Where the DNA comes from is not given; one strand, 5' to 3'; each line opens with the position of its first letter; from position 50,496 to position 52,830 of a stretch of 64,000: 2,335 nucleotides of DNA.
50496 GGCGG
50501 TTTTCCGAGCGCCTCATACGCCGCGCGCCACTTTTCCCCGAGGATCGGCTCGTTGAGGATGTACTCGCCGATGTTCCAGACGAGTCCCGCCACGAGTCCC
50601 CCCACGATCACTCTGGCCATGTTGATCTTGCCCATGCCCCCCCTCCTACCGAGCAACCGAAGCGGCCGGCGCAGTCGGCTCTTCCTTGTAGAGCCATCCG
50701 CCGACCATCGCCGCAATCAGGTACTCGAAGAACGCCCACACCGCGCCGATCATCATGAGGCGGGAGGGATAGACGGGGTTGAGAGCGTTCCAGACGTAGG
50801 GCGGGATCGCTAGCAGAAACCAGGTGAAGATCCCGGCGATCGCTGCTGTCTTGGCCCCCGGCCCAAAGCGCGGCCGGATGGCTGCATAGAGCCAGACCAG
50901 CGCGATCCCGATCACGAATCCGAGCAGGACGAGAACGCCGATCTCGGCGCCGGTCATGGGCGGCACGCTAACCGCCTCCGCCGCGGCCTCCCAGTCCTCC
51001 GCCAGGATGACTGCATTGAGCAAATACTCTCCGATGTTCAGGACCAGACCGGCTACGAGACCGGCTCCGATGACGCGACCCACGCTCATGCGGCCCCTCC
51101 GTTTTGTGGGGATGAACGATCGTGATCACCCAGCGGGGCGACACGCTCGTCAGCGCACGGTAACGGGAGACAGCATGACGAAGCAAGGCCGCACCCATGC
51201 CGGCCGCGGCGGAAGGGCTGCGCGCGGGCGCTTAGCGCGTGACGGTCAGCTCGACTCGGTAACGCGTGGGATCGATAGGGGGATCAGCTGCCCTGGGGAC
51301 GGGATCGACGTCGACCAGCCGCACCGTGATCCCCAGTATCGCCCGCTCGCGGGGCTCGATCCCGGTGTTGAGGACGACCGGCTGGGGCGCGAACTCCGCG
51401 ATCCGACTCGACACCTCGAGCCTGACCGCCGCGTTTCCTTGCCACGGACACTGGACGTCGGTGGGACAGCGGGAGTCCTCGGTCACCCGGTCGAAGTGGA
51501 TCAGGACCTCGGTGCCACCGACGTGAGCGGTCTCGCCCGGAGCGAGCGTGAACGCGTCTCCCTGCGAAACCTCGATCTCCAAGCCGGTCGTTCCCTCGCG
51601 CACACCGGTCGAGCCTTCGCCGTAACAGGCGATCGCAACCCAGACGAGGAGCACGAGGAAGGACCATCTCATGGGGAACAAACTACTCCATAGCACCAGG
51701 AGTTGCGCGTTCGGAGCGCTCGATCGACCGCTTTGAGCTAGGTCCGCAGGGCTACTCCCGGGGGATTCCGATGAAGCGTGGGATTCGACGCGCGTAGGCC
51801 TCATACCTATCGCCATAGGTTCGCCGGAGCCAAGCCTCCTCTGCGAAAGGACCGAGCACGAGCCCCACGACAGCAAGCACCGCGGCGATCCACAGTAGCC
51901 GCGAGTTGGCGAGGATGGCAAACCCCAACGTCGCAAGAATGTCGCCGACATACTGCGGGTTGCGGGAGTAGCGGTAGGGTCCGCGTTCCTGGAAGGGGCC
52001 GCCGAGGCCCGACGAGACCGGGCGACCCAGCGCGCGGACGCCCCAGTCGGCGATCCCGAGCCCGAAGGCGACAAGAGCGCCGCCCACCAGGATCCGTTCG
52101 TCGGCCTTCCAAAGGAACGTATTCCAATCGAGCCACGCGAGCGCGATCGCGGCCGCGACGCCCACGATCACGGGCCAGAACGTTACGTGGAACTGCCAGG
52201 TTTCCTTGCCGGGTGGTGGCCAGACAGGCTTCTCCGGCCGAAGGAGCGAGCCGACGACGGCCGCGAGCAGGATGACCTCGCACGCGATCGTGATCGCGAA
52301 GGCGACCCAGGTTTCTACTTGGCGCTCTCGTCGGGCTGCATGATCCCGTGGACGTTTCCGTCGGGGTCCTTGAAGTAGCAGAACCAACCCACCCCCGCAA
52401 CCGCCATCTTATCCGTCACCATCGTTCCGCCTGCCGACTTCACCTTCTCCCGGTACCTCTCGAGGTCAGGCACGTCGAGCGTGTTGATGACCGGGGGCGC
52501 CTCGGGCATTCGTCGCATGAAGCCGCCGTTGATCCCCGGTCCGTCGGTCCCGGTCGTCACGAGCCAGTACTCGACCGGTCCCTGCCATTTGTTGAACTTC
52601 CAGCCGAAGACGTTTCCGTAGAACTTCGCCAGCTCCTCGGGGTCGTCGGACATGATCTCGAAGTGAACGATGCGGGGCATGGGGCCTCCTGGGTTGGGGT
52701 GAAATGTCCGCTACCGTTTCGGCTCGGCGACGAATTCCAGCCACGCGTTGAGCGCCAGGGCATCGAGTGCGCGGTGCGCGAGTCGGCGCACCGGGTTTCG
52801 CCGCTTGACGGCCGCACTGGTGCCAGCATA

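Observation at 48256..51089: Three tandem paralogous small 4-TM membrane proteins co-oriented with a DDAH/amidinotransferase-family hydrolase and a cyclophilin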

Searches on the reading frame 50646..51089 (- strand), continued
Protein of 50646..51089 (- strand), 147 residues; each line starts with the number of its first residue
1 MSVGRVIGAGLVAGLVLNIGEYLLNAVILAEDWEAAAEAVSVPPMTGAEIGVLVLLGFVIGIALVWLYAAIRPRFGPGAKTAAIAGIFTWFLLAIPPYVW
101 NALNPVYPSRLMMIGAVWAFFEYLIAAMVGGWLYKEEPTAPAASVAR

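Call 33: find_encoding_contigs(protein=P0021, flank=5000, max_places=3)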
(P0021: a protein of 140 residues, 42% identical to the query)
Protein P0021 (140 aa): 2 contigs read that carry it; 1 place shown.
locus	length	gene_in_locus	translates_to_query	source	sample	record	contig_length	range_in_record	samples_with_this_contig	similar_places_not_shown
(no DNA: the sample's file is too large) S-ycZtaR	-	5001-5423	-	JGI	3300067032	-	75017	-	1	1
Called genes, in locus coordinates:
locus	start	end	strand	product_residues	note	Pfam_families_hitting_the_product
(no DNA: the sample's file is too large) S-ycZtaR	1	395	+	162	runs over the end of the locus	PF01202:SKI, PF13238:AAA_18 (weak), PF13671:AAA_33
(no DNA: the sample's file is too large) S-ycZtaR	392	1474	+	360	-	-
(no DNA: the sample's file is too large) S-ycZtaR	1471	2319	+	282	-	PF13489:Methyltransf_23, PF13847:Methyltransf_31, PF08241:Methyltransf_11, PF08242:Methyltransf_12, PF13649:Methyltransf_25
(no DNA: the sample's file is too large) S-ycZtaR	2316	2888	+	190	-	PF04191:PEMT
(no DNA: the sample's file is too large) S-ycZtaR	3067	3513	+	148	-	-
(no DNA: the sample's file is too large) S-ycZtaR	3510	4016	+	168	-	PF04248:NTP_transf_9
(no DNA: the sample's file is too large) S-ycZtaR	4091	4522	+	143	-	-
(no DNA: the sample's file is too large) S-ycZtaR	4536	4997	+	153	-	-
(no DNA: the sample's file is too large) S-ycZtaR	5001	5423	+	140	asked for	-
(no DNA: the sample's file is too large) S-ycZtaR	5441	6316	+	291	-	PF19420:DDAH_eukar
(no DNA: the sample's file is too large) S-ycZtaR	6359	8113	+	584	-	PF01235:Na_Ala_symp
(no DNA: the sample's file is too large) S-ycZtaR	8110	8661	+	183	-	PF00160:Pro_isomerase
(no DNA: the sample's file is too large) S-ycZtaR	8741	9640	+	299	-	PF02985:HEAT (faint), PF13646:HEAT_2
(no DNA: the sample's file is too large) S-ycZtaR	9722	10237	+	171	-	PF12690:BsuPI (weak)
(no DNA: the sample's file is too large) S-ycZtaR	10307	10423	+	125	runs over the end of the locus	PF09722:Xre_MbcA_ParS_C (faint)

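Call 34: find_encoding_contigs(protein=P0016, flank=5000, max_places=3)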
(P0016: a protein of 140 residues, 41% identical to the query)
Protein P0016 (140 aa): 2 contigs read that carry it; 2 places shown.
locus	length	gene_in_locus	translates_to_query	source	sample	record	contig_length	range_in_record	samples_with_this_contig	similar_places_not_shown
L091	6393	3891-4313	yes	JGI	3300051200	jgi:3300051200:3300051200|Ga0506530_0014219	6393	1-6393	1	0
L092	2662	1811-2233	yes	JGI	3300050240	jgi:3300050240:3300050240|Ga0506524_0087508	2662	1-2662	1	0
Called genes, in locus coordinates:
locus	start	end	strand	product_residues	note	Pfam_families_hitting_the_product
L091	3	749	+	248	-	?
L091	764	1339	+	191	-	PF04191:PEMT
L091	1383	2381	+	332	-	PF13442:Cytochrome_CBB3 (faint), PF00034:Cytochrom_C (weak)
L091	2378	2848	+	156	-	-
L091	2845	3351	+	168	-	PF04248:NTP_transf_9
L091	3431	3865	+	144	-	-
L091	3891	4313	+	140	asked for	-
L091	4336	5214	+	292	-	PF19420:DDAH_eukar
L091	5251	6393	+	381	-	?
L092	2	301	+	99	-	?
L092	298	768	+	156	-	-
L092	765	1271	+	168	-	PF04248:NTP_transf_9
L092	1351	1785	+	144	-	-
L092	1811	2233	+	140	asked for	-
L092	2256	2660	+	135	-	?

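Call 48: search_solved_structures(query=A2, max_evalue=10)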
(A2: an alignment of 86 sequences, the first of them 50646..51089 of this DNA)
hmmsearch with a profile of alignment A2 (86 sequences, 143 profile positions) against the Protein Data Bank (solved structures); distinct sequences matched with E-value up to 10: 4.
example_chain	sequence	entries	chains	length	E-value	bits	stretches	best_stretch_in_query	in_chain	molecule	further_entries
9s0r_A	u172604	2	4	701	3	11.4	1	41-96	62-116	Sodium/hydrogen exchanger 6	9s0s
9s8c_A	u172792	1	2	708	3.2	11.3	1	41-96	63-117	Sodium/hydrogen exchanger 6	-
9s8d_B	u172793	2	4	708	3.2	11.3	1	41-96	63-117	Sodium/hydrogen exchanger 6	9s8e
9s8g_A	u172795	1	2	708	3.2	11.3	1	41-96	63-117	Sodium/hydrogen exchanger 6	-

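Call 53: search_protein_families(library=pfam, alignment_id=A5, max_evalue=0.00001)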
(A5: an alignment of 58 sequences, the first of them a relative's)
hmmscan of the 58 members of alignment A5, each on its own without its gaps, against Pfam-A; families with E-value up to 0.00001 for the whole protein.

A. member 1, L007:5591-5860:+ (90 aa): 0 families

B. families by the number of members that match (of 58 scanned): 28 families (the first 25 are shown)
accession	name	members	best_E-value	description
PF02702.23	KdpD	4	1.2e-93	Osmosensitive K+ channel His kinase sensor domain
PF13520.12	AA_permease_2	4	5.8e-30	Amino acid permease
PF14534.12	DUF4440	4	1.3e-21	Domain of unknown function (DUF4440)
PF00324.27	AA_permease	4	1.2e-13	Amino acid permease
PF13561.12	adh_short_C2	2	2.7e-61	Enoyl-(Acyl carrier protein) reductase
PF00106.31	adh_short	2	2.1e-48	short chain dehydrogenase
PF08659.16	KR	2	4e-07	KR domain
PF25183.1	OMP_b-brl_4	1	4.4e-231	Outer membrane beta barrel domain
PF19458.4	DUF5995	1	5.2e-55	Family of unknown function (DUF5995)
PF00593.30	TonB_dep_Rec_b-barrel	1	1.6e-40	TonB dependent receptor-like, beta-barrel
PF01979.26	Amidohydro_1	1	4.9e-27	Amidohydrolase family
PF00588.24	SpoU_methylase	1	1.2e-25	SpoU rRNA Methylase family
PF07715.20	Plug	1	3.7e-23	TonB-dependent Receptor Plug Domain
PF01569.27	PAP2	1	1.6e-20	PAP2 superfamily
PF00480.26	ROK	1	1.3e-18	ROK family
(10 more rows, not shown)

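Call 54: search_protein_families(library=pfam, alignment_id=A6, max_evalue=0.00001)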
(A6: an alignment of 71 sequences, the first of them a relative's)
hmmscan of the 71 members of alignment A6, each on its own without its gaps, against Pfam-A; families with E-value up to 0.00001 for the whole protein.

A. member 1, L007:6428-7549:+ (374 aa): 1 family
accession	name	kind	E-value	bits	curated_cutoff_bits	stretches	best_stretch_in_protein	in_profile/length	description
PF04909.20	Amidohydro_2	-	7.3e-18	65.8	26.4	1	87-344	50-289/289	Amidohydrolase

B. families by the number of members that match (of 71 scanned): 45 families (the first 25 are shown)
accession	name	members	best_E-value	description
PF01979.26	Amidohydro_1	4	2.1e-26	Amidohydrolase family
PF07969.17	Amidohydro_3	4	1e-23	Amidohydrolase family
PF00561.26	Abhydrolase_1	2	9.3e-35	alpha/beta hydrolase fold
PF04909.20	Amidohydro_2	2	6.8e-18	Amidohydrolase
PF12146.15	Hydrolase_4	2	9.3e-16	Serine aminopeptidase, S33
PF00183.23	HSP90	1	9.1e-120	Hsp90 protein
PF01988.24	VIT1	1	5.1e-70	VIT family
PF01425.27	Amidase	1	4.4e-63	Amidase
PF00326.27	Peptidase_S9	1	2.9e-46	Prolyl oligopeptidase family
PF03601.19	Cons_hypoth698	1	1.5e-44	Conserved hypothetical protein 698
PF02518.31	HATPase_c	1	2.6e-26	Histidine kinase-, DNA gyrase B-, and HSP90-like ATPase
PF04134.17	DCC1-like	1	7.1e-26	DCC1-like thiol-disulfide oxidoreductase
PF00072.30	Response_reg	1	1.9e-22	Response regulator receiver domain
PF12697.13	Abhydrolase_6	1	2.4e-19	Alpha/beta hydrolase family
PF01738.24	DLH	1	2.9e-16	Dienelactone hydrolase family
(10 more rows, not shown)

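Call 56: search_protein_families(library=pfam, proteins=[L010:4467-5723:+, L060:6481-7782:+, L012:4745-6277:+, L057:6470-7567:+, L033:6560-8452:+, L016:6421-7695:+, L010:2381-3835:+, L027:4714-5856:+, L052:1643-2086:+, L028:1463-2746:+], max_evalue=0.0001)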
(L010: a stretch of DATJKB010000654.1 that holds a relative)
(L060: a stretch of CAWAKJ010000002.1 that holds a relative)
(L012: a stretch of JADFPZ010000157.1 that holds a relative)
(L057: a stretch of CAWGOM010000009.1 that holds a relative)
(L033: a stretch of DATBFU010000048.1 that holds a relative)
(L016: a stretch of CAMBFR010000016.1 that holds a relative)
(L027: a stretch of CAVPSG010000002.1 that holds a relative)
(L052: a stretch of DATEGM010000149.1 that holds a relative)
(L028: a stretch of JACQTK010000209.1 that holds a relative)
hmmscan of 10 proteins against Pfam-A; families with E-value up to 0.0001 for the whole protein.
L010:4467-5723:+ (419 aa): 2 families
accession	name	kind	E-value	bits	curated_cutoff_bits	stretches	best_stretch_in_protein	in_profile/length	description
PF01979.26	Amidohydro_1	-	4.5e-25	89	25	1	72-387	1-318/345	Amidohydrolase family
PF07969.17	Amidohydro_3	-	1e-23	85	29.7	2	114-386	150-443/472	Amidohydrolase family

L060:6481-7782:+ (434 aa): 0 families

L012:4745-6277:+ (511 aa): 0 families

L057:6470-7567:+ (366 aa): 0 families

L033:6560-8452:+ (631 aa): 0 families

L016:6421-7695:+ (425 aa): 1 family
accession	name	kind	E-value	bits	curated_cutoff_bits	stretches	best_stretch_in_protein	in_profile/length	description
PF03601.19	Cons_hypoth698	-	1.5e-44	152.6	24.5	1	85-387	1-296/304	Conserved hypothetical protein 698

L010:2381-3835:+ (485 aa): 2 families
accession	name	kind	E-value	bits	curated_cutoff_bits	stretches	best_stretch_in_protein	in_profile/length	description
PF13520.12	AA_permease_2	-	5.8e-30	105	27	1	38-456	13-425/427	Amino acid permease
PF00324.27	AA_permease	-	1.5e-09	37.6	24.6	1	42-439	17-419/470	Amino acid permease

L027:4714-5856:+ (381 aa): 1 family
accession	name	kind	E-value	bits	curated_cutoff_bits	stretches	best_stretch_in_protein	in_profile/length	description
PF02702.23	KdpD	-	3.8e-52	177.2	26.1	1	22-137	1-116/210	Osmosensitive K+ channel His kinase sensor domain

L052:1643-2086:+ (148 aa): 1 family
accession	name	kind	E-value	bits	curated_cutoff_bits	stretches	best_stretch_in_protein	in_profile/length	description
PF14534.12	DUF4440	-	3e-21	76.3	25.2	1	32-138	1-107/107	Domain of unknown function (DUF4440)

L028:1463-2746:+ (428 aa): 1 family
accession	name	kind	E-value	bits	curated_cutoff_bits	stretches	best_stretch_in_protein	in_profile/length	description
PF01425.27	Amidase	-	4.4e-63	214.3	27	1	49-416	4-444/445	Amidase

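Call 57: find_homologous_proteins(query=P0121, max_evalue=1e-10)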
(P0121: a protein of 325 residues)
Query P0121 (325 aa): 40 proteins with E <= 1e-10 among 8000 candidates.
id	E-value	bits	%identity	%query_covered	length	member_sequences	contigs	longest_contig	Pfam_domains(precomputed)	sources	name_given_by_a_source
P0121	4.0e-212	722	100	100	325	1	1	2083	-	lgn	-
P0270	4.5e-30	123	36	44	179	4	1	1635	-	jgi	jgi:uncharacterized membrane protein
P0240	9.9e-23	99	33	42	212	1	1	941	-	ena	-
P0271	1.1e-22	99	43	44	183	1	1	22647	-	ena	-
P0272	3.1e-22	98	31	73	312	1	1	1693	-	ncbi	-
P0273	5.6e-21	93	41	43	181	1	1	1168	-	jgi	jgi:hypothetical protein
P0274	9.3e-21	93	47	42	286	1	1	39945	PF04519.20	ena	-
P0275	8.4e-20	90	40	44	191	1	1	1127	-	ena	-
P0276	9.7e-20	89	50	24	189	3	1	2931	-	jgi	jgi:hypothetical protein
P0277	2.4e-19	88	41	42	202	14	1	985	-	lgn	-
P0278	2.9e-19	88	43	41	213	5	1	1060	-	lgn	-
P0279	6.3e-19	87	43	43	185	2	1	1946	-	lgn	-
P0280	1.7e-17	82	43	41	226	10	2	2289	-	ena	-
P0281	2.9e-17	81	37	40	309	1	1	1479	-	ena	-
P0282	5.4e-17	80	43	41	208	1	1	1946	-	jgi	jgi:hypothetical protein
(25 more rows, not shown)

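Call 66: predict_structure(alignment_id=A7)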
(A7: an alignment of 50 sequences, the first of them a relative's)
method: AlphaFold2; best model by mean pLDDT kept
length: 312 residues; sequences in the alignment: 50
mean_pLDDT: 81.7   pTM: 0.77
mean pLDDT of the five models: 81.7, 79.6, 78.2, 75.3, 71.0
residues with pLDDT >= 90: 102; 70-90: 151; 50-70: 46; < 50: 13
segments of 3 or more residues with pLDDT < 50: 271-280
pLDDT, mean of each block of 10 residues (from residue 1): 89 98 93 88 75 89 95 90 95 84 62 80 94 97 70 73 88 83 76 67 73 71 85 91 90 89 63 46 69 85 89 71
secondary structure, 60 per line:
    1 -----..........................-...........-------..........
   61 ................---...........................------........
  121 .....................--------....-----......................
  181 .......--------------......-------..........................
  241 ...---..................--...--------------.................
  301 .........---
elements in order: H6-31 H33-43 H51-76 H80-106 H113-141 H150-153 H159-187 H202-207 H215-243 H247-264 H284-309

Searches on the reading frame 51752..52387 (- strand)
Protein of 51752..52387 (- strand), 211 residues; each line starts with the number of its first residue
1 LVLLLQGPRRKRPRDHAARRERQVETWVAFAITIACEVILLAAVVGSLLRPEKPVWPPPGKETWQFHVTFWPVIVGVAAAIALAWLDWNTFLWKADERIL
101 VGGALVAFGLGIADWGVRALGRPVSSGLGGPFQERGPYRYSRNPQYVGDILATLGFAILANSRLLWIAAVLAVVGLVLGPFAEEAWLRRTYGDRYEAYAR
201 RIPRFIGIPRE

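Call 77: search_protein_families(library=pfam, proteins=[window:51752-52387:-], max_evalue=0.001)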
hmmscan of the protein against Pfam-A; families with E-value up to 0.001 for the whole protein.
window:51752-52387:- (211 aa): 3 families
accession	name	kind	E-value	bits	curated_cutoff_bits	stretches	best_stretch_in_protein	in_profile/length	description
PF04191.18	PEMT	-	6.2e-15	56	25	1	98-194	2-105/105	Phospholipid methyltransferase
PF06966.17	DUF1295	-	0.00011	22.2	20.4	1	130-201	153-234/235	Protein of unknown function (DUF1295)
PF01222.22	ERG4_ERG24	-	0.00015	21.1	27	1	135-204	354-425/432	Ergosterol biosynthesis ERG4/ERG24 family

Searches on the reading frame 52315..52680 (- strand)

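Call 77: search_protein_families(library=pfam, proteins=[window:52315-52680:-], max_evalue=0.001)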
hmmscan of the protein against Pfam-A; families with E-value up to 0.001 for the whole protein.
window:52315-52680:- (121 aa): 3 families
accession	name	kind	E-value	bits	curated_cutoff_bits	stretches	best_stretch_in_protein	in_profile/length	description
PF00903.31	Glyoxalase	-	1e-09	39.3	20.6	1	3-109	1-117/121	Glyoxalase/Bleomycin resistance protein/Dioxygenase superfamily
PF22677.2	Ble-like_N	-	1.1e-07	31.9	24.5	1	3-44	1-41/41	Bleomycin resistance protein-like N-terminal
PF18029.7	Glyoxalase_6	-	1.6e-07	32.4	23.6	1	11-111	6-103/106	Glyoxalase-like domain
